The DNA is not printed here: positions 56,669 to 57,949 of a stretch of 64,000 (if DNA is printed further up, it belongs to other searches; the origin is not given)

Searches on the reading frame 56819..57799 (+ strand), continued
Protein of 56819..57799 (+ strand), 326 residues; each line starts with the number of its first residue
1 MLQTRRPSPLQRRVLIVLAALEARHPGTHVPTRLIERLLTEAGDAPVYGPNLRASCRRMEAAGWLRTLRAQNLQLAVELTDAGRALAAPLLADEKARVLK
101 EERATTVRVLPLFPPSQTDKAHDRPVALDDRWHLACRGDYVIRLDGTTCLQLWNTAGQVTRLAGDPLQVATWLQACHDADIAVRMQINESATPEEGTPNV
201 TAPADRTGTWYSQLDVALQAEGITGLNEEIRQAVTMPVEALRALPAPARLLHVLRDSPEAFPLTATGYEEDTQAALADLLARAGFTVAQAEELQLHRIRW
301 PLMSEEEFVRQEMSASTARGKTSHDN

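Call 98: search_protein_families(library=pfam, proteins=[L019:8343-8843:+, L019:9236-10312:+, L015:8976-9956:+], max_evalue=0.01)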
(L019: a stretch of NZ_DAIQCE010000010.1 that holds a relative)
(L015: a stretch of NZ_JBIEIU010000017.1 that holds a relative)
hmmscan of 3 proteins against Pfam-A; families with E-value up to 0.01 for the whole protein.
L019:8343-8843:+ (166 aa): 0 families

L019:9236-10312:+ (358 aa): 0 families

L015:8976-9956:+ (326 aa): 2 families
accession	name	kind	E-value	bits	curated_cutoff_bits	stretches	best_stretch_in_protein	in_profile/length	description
PF07751.16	Abi_2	-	1.3e-06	29.3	25.6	1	42-222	29-183/184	Abi-like protein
PF18731.6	HEPN_Swt1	-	0.0072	17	27.5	0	65-108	3-45/115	Swt1-like HEPN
